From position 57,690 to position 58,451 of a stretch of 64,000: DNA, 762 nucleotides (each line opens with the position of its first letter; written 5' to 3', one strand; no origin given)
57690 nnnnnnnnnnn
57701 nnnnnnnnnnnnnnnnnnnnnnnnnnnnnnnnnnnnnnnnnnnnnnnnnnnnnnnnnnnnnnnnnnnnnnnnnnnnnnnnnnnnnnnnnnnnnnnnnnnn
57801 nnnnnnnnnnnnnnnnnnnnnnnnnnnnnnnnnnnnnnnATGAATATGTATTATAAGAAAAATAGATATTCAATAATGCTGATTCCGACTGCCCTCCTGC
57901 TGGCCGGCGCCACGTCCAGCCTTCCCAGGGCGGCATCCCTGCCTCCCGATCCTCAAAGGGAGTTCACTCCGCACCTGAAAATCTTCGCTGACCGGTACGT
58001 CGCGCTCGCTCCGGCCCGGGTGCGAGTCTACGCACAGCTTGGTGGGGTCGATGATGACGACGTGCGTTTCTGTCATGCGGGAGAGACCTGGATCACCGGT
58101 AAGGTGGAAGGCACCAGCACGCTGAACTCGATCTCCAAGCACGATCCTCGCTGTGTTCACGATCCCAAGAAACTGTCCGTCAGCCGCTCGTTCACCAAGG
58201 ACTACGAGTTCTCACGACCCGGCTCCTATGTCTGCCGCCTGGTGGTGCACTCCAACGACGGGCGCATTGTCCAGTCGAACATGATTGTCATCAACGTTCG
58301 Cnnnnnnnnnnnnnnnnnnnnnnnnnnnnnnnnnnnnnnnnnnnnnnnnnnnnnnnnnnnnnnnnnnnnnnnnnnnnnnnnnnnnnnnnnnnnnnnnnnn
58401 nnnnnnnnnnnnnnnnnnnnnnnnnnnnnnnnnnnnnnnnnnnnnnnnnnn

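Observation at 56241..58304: Two paralogous 154-aa secreted two-cysteine proteins flanking a convergent HEAT-repeat gene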

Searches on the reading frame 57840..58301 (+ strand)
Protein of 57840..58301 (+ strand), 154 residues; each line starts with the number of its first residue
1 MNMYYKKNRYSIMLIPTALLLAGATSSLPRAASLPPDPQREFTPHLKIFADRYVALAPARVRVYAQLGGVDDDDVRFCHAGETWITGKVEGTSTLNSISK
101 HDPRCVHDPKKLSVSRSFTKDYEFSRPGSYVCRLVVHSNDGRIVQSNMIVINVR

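Call 4: search_protein_families(library=pfam, proteins=[window:57840-58301:+], max_evalue=1)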
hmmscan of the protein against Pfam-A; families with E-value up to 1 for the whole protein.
window:57840-58301:+ (154 aa): 0 families

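Call 6: find_homologous_proteins(query=window:57840-58301:+, max_evalue=0.001)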
Query window:57840-58301:+ (154 aa): 15 proteins with E <= 0.001 among 66 candidates.
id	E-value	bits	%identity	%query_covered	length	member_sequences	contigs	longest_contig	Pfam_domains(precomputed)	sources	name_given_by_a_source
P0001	1.1e-89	316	100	92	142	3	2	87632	-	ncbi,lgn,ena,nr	ncbi:MAG: hypothetical protein V3U86_09175 [Acidobacteriota bacterium]|nr:hypothetical protein [Acid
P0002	1.5e-82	293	90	95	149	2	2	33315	-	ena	-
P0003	1.1e-77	277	83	99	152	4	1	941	-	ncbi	-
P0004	1.5e-64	235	85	76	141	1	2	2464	-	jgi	jgi:hypothetical protein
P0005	3.5e-47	178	66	81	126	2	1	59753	-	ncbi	ncbi:MAG: hypothetical protein V3U98_03260 [Acidobacteriota bacterium]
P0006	8.9e-47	177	56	99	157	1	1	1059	-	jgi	jgi:hypothetical protein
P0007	1.9e-45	173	56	99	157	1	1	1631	-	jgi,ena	-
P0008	5.2e-45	171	60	88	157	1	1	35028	-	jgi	jgi:hypothetical protein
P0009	5.9e-44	168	56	91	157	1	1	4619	-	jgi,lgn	jgi:hypothetical protein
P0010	6.3e-44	168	57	90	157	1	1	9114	-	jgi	jgi:hypothetical protein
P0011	1.7e-43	166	60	92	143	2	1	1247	-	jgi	-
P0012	9.8e-43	164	61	79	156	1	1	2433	-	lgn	-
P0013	5.3e-42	161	60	79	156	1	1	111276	-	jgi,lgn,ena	-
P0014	3.1e-40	156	58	88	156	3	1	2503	-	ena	-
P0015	1.0e-36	144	55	81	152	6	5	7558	-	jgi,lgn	jgi:hypothetical protein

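Call 7: search_protein_families(library=ncbifam, proteins=[window:57840-58301:+], max_evalue=1)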
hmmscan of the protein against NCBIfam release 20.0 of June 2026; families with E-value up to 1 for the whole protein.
window:57840-58301:+ (154 aa): 0 families

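Call 8: search_solved_structures(query=window:57840-58301:+, max_evalue=10)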
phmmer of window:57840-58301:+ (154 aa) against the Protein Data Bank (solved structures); distinct sequences matched with E-value up to 10: 24.
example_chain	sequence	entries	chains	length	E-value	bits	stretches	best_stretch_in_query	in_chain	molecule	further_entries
6hrl_A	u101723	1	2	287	0.0012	22.3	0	83-105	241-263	Kelch-like protein 17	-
8pjv_A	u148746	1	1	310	0.0054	20.2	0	86-104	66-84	SAKe6DR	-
8pjt_A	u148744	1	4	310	0.061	16.8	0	86-104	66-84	SAKe6DEref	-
8cia_B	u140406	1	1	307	0.46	13.9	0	86-105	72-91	Kelch like family member 20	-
8cia_A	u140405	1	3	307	0.52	13.7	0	86-105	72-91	Kelch-like protein 20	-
5yq4_A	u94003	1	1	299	0.75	13.2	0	86-105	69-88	Kelch-like protein 20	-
6pep_AM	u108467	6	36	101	0.78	13.2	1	88-124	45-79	Protein PrgJ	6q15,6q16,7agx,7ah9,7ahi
6bg1_A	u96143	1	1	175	0.78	13.2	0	92-139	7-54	Caspase-3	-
6bfl_A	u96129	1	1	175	0.79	13.1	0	92-139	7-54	Caspase-3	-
6bg0_A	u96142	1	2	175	0.79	13.1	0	92-139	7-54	Caspase-3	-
6bgk_A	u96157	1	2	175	0.8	13.1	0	92-139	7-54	Caspase-3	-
6gy5_A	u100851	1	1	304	0.81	13.1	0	86-105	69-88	Kelch-like protein 20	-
8pjx_A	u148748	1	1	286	0.89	13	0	78-104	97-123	SAKe6FR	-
9flp_A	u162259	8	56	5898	1.1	12.7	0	74-116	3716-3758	The grappling hook protein A in the bacterium Aureispira sp. CCB-QB1 | The grappling hook protein A (GhpA) in the bacterium Aureispira sp. CCB-QB1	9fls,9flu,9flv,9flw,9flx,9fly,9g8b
6bgr_A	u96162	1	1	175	1.3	12.4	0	115-147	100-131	Caspase-3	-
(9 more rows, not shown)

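Call 15: find_encoding_contigs(protein=P0013, flank=8000, max_places=3)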
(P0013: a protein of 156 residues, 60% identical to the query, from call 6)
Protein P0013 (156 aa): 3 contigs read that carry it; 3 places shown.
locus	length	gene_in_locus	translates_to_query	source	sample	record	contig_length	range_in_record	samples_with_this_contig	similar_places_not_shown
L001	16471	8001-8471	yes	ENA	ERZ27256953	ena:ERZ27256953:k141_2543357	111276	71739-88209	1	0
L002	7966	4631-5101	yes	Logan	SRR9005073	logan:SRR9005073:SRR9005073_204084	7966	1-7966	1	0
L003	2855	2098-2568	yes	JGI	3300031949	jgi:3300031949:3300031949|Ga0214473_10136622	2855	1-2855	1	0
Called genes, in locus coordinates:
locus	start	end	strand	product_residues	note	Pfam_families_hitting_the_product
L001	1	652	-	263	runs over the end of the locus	PF00834:Ribul_P_3_epim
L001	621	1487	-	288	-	PF03793:PASTA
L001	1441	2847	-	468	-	PF01029:NusB, PF01189:Methyltr_RsmB-F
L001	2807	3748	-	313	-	PF00551:Formyl_trans_N, PF02911:Formyl_trans_C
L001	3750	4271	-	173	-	PF01327:Pep_deformylase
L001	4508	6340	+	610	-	PF20245:DUF6600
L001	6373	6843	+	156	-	-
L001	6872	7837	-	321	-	PF13646:HEAT_2 (weak)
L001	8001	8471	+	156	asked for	-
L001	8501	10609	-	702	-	PF05170:AsmA, PF05359:DUF748, PF13116:YhdP, PF05170:AsmA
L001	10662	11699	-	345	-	PF01734:Patatin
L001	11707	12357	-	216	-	-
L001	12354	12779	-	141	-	PF08334:T2SSG (weak)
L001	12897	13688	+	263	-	PF01135:PCMT, PF13489:Methyltransf_23 (weak), PF13649:Methyltransf_25 (weak)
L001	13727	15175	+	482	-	PF00587:tRNA-synt_2b, PF03129:HGTP_anticodon, PF09180:ProRS-C_1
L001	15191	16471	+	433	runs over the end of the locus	PF17957:Big_7, PF05762:VWA_CoxE (weak), PF00092:VWA, PF13519:VWA_2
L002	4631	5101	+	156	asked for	-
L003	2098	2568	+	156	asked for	-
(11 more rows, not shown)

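Call 16: find_encoding_contigs(protein=P0005, flank=8000, max_places=3)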
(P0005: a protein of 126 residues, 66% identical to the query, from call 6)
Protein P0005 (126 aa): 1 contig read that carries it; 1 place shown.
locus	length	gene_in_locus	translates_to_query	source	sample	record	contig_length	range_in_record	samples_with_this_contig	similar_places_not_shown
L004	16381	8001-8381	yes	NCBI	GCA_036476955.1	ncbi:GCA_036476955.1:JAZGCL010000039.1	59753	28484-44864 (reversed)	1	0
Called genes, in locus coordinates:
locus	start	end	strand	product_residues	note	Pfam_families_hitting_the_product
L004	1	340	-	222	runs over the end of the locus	PF00834:Ribul_P_3_epim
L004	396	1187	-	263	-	PF03793:PASTA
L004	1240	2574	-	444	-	PF01029:NusB, PF22458:RsmF-B_ferredox (weak), PF01189:Methyltr_RsmB-F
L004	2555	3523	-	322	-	PF00551:Formyl_trans_N, PF02911:Formyl_trans_C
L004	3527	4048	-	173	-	PF01327:Pep_deformylase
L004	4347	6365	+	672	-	PF20245:DUF6600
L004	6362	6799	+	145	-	-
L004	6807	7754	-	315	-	PF02985:HEAT (faint), PF13646:HEAT_2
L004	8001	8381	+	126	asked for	-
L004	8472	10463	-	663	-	PF05170:AsmA, PF05359:DUF748, PF13116:YhdP, PF05170:AsmA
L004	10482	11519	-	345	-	PF01734:Patatin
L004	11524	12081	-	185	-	-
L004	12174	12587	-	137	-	-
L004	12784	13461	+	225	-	PF04493:Endonuclease_5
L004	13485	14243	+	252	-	PF01135:PCMT, PF13489:Methyltransf_23 (weak), PF00398:RrnaAD, PF13847:Methyltransf_31 (weak), PF08241:Methyltransf_11 (weak), PF13649:Methyltransf_25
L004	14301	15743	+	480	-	PF00587:tRNA-synt_2b, PF03129:HGTP_anticodon, PF09180:ProRS-C_1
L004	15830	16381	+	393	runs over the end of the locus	PF17957:Big_7 (weak), PF05762:VWA_CoxE, PF00092:VWA, PF13519:VWA_2, PF13768:VWA_3 (weak)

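Call 17: find_encoding_contigs(protein=P0008, flank=8000, max_places=3)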
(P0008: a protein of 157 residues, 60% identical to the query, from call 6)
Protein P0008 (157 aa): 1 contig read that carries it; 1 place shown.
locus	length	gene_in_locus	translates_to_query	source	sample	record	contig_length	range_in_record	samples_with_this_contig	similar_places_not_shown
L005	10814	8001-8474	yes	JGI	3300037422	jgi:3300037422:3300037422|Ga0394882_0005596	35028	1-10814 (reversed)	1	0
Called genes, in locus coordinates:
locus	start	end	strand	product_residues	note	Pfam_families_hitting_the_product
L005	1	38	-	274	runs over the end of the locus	PF13525:YfiO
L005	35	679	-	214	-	PF00834:Ribul_P_3_epim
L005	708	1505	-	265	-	PF03793:PASTA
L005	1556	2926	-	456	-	PF01029:NusB, PF01189:Methyltr_RsmB-F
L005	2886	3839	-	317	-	PF00551:Formyl_trans_N, PF02911:Formyl_trans_C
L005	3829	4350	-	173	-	PF01327:Pep_deformylase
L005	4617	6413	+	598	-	PF04773:FecR (weak), PF20245:DUF6600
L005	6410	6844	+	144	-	-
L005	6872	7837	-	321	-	PF02985:HEAT (faint), PF13646:HEAT_2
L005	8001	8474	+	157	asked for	-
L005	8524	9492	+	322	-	PF01569:PAP2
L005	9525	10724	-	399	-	PF13116:YhdP (weak), PF05170:AsmA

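Call 20: predict_structure(alignment_id=A1)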
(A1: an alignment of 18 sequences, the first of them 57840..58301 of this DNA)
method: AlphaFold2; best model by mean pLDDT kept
length: 154 residues; sequences in the alignment: 18
mean_pLDDT: 78.8   pTM: 0.65
mean pLDDT of the five models: 78.8, 76.9, 67.9, 64.5, 58.7
residues with pLDDT >= 90: 70; 70-90: 33; 50-70: 35; < 50: 16
segments of 3 or more residues with pLDDT < 50: 1-7, 11-13, 19-21
pLDDT, mean of each block of 10 residues (from residue 1): 47 50 50 57 91 97 96 87 90 69 74 87 95 93 95 97
secondary structure, 60 per line:
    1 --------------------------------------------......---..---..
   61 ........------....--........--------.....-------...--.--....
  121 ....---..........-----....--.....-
elements in order: E45-50 E59-68 E81-88 E97-101 E117-124 E128-137 E143-146 E149-153

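Call 21: search_protein_representatives(alignment_id=A1)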
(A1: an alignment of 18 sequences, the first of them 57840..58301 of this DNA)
Query: 18 sequences, 150 profile positions. Proteins with E-value up to 0.001 (for the whole library): 183; up to 1e-10: 45; up to 1e-30: 4. The best 150 are listed.
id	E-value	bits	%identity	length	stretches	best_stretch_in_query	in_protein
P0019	3.9e-54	199.2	-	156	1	8-150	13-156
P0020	2.7e-37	144.6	-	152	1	18-148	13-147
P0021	5.7e-37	143.5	-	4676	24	122-149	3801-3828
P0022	1.7e-33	132.3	-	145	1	15-149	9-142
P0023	4.4e-27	111.4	-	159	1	9-149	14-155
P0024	6.6e-27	110.9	-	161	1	20-149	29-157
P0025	2.2e-25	105.9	-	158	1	10-149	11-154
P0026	4.1e-24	101.8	-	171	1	29-149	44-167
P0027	3.6e-23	98.7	-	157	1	13-149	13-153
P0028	3.0e-22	95.8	-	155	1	14-149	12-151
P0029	2.4e-21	92.8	-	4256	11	123-150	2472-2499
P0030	6.2e-21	91.5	-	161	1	21-149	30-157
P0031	1.3e-20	90.5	-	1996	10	119-149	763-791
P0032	1.7e-20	90.1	-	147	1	15-149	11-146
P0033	3.2e-20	89.2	-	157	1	16-149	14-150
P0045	1.8e-15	73.7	-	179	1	30-149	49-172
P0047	3.0e-14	69.8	-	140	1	28-148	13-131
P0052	2.2e-12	63.7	-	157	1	17-148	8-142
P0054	2.4e-12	63.6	-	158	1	6-147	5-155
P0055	3.0e-12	63.3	-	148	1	11-148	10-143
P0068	6.9e-10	55.6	-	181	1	17-149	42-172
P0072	1.2e-08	51.6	-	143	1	18-147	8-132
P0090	3.4e-07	46.9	-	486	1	24-149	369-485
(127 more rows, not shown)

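Call 24: fold_search(model_id=the predicted structure, library=pdb)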
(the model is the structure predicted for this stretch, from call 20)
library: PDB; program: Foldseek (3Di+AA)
matches with E <= 10: 1942; with E <= 0.001: 54
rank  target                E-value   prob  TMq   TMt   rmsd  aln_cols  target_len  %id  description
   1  2ox5_A                4.0e-05  1.00  0.41  0.55   5.1       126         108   15  The SoxYZ complex of Paracoccus pantotrophus (released 2007-05-22)
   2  8yjb_G                8.9e-05  1.00  0.39  0.09   5.3       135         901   10  Cryo-EM structure of the human DSS1-INTAC complex (released 2025-03-05)
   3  7ycx_G                1.1e-04  1.00  0.44  0.10   4.4       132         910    8  The structure of INTAC-PEC complex (released 2023-03-15)
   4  4kkr_A                1.1e-04  1.00  0.45  0.33   4.7       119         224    8  Crystal structure of Vibrio cholerae RbmA (crystal form 3) (released 2013-05-22)
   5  2ox5_C                1.7e-04  1.00  0.41  0.57   5.4       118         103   16  The SoxYZ complex of Paracoccus pantotrophus (released 2007-05-22)
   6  3r8b_P                1.7e-04  1.00  0.37  0.48   9.4       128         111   12  Crystal structure of Staphylococcal Enterotoxin B in complex with an affinity matured mouse TCR VBeta8.2 protein, G5-8 (released 2011-04-06)
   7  9gpa                  1.8e-04  1.00  0.44  0.14   8.6       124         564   16  ManDH5- a beta-D-Mannanase of GH5 family from Dictyoglomus thermophilium (released 2025-09-17)
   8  6cpd_B                1.8e-04  1.00  0.38  0.44  10.8       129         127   12  Crystal structure of PmoD soluble domain from Methylocystis sp. ATCC 49242 (Rockwell) (released 2018-10-31)
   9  2oxg_E                2.1e-04  1.00  0.41  0.59   4.7       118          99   15  The SoxYZ Complex of Paracoccus pantotrophus (released 2007-05-22)
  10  8v5k_G                2.2e-04  1.00  0.48  0.60   6.4       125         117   10  Structure of the Human Respirovirus 3 Fusion Protein Bound to Camelid Nanobodies 4C03 and 4C06 (released 2024-05-22)
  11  2p9r_B                2.4e-04  1.00  0.44  0.65   4.9       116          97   12  Human alpha2-macroglogulin is composed of multiple domains, as predicted by homology with complement component C3 (released 2007-08-21)
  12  4kkp_B                2.4e-04  1.00  0.39  0.27   7.2       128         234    8  Crystal structure of Vibrio cholerae RbmA (crystal form 2) (released 2013-05-22)
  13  3r8b_B                2.4e-04  1.00  0.38  0.49   9.2       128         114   12  Crystal structure of Staphylococcal Enterotoxin B in complex with an affinity matured mouse TCR VBeta8.2 protein, G5-8 (released 2011-04-06)
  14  4be6_A                2.6e-04  1.00  0.43  0.31   4.7       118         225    8  V. cholera biofilm scaffolding protein RbmA (released 2013-12-18)
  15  4be5_A                2.8e-04  1.00  0.42  0.30   5.1       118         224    8  V. cholera biofilm scaffolding protein RbmA (released 2013-12-18)
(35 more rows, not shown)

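Call 25: search_protein_families(library=pfam, proteins=[P0068, P0072, P0023, P0028, P0033, P0047, P0052, P0054, P0055, P0090], max_evalue=1)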
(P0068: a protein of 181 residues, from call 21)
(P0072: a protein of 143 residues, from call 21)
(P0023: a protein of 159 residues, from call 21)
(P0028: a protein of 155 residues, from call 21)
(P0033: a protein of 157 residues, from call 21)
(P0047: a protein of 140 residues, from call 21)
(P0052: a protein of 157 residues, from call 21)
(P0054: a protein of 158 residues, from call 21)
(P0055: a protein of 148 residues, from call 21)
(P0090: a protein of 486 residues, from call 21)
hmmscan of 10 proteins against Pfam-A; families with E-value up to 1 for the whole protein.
P0068 (181 aa): 2 families
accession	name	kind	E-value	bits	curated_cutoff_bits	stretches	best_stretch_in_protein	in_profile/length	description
PF18911.6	PKD_4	-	1.9e-07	31.5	27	1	69-160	4-74/85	PKD domain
PF00801.26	PKD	-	1.7e-06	28.3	23.5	1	72-153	3-64/80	PKD domain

P0072 (143 aa): 3 families
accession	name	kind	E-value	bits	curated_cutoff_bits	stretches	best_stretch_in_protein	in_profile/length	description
PF00801.26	PKD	-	0.00057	20.3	23.5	1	33-117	3-66/80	PKD domain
PF18911.6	PKD_4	-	0.0061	17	27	1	52-121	21-73/85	PKD domain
PF23623.1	GBD_IRG7_N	-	0.1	13.2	27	0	93-116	57-80/95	IRG7 N-terminal galactose binding domain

P0023 (159 aa): 2 families
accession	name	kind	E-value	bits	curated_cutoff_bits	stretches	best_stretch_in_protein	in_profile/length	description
PF16845.11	SQAPI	-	0.11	13.3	31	1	129-153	42-65/83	Aspartic acid proteinase inhibitor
PF22352.2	K319L-like_PKD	-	0.16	12.5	27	1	109-147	37-77/84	K319L-like, PKD domain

P0028 (155 aa): 0 families

P0033 (157 aa): 1 family
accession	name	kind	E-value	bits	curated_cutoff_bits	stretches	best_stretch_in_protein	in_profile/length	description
PF00428.24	Ribosomal_60s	-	0.66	11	28.1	0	18-56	47-85/88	60s Acidic ribosomal protein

P0047 (140 aa): 0 families

P0052 (157 aa): 0 families

P0054 (158 aa): 2 families
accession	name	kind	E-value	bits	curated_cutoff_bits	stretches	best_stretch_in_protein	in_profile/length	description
PF18981.6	InlK_D3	-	0.0044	17.5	25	1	121-155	39-73/75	Internalin K domain (D3/D4)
PF18911.6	PKD_4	-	0.036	14.5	27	1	127-155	55-83/85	PKD domain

P0055 (148 aa): 0 families

P0090 (486 aa): 4 families
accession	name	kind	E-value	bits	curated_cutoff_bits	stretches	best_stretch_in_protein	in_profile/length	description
PF18911.6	PKD_4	-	1.7e-06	28.4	27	1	393-484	8-84/85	PKD domain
PF00801.26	PKD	-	1.4e-05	25.5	23.5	1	395-478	11-74/80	PKD domain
PF01789.22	PsbP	-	0.0011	19.5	23.5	1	196-239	5-49/155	PsbP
PF13627.12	LptM_cons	-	0.021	15.1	27.3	1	4-19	1-16/23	LPS-assembly lipoprotein LptM, conserved region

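Call 31: find_related_loci(query=A1, collection=genome_contigs, flank=6000)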
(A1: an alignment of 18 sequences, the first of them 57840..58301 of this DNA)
Query A1 (154 aa) in genome_contigs; peptide patterns used: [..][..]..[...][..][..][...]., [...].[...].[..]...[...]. (x = any residue, [..] = any of these).
57 stretches matched a pattern; 2 encode a relative of the query (tblastn E <= 1e-3); 2 distinct loci.
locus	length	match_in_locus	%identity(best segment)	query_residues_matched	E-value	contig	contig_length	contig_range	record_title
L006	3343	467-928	82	1-154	5e-79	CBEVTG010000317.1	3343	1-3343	MAG TPA_asm: uncultured bacterium isolate SRR19160658_concoct_45 genome assembly, contig: ERZ26800495.8795, whole genome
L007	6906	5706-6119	30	17-153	2e-17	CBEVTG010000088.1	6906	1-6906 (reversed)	MAG TPA_asm: uncultured bacterium isolate SRR19160658_concoct_45 genome assembly, contig: ERZ26800495.1727, whole genome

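Call 32: find_homologous_proteins(query=A3, max_evalue=0.001)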
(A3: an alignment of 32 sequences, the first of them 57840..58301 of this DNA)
Query A3 (32 sequences) (154 aa, profile of the alignment): 38 proteins with E <= 0.001 among 5480 candidates.
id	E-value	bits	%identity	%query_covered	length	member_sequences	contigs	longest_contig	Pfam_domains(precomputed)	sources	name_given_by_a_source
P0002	1.8e-48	182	90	95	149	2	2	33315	-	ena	-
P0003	2.3e-47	179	83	99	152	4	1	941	-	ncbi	-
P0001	2.0e-46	176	100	92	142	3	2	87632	-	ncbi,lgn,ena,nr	ncbi:MAG: hypothetical protein V3U86_09175 [Acidobacteriota bacterium]|nr:hypothetical protein [Acid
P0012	3.4e-46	175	61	79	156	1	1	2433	-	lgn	-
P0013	2.5e-45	172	60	79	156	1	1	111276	-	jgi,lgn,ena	-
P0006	3.2e-45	172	56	99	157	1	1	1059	-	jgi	jgi:hypothetical protein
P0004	3.3e-45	172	85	76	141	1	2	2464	-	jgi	jgi:hypothetical protein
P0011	8.3e-45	170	60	92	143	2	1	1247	-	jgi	-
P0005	1.4e-44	170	66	81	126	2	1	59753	-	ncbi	ncbi:MAG: hypothetical protein V3U98_03260 [Acidobacteriota bacterium]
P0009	5.4e-44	168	56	91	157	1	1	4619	-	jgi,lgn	jgi:hypothetical protein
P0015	5.7e-44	168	55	81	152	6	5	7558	-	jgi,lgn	jgi:hypothetical protein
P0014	1.7e-43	166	58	88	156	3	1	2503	-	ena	-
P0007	2.4e-43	166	56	99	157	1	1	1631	-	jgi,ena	-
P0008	5.4e-43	164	60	88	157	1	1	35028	-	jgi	jgi:hypothetical protein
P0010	1.7e-42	163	57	90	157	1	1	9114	-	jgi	jgi:hypothetical protein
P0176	2.8e-39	152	34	94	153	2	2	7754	-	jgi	-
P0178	3.8e-39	152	32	75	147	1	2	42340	-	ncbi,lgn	-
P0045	6.0e-39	151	28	88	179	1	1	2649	-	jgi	jgi:hypothetical protein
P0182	2.8e-38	149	36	88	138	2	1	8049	-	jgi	-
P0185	3.4e-36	142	29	68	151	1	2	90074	-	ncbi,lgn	ncbi:MAG: hypothetical protein ACREAA_11475 [Candidatus Polarisedimenticolia bacterium]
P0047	1.1e-32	131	27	64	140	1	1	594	-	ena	-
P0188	9.8e-18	82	24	88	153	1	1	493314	-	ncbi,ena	-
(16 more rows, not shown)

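Call 33: find_encoding_contigs(protein=P0185, flank=7000, max_places=2)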
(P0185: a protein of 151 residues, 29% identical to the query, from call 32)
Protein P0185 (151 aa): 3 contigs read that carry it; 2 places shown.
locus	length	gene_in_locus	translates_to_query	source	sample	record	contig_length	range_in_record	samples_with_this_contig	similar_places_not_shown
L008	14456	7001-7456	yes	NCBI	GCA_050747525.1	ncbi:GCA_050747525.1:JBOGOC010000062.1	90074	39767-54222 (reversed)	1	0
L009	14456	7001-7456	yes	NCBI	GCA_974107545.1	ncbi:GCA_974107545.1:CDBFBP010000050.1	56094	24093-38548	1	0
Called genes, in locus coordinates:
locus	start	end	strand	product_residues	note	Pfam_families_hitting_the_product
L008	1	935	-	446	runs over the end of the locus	PF05496:RuvB_N, PF00158:Sigma54_activat (faint), PF13191:AAA_16 (faint), PF00004:AAA, PF07728:AAA_5 (weak), PF13173:AAA_14 (weak), PF16193:AAA_assoc_2, PF12002:MgsA_C, +2 more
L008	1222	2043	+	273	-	PF13620:CarboxypepD_reg (weak)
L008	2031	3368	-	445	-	PF01029:NusB, PF22458:RsmF-B_ferredox, PF01189:Methyltr_RsmB-F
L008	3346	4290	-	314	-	PF00551:Formyl_trans_N, PF02911:Formyl_trans_C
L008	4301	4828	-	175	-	PF01327:Pep_deformylase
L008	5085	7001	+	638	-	PF04773:FecR (weak), PF20245:DUF6600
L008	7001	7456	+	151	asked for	-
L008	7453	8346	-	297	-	-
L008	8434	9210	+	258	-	PF02866:Ldh_1_C (weak)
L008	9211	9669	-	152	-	PF06445:GyrI-like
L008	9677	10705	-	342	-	PF08240:ADH_N, PF00107:ADH_zinc_N, PF13602:ADH_zinc_N_2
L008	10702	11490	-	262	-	PF00378:ECH_1, PF16113:ECH_2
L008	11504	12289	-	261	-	PF00378:ECH_1, PF16113:ECH_2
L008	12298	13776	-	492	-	PF00171:Aldedh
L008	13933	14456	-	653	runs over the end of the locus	-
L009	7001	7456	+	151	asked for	-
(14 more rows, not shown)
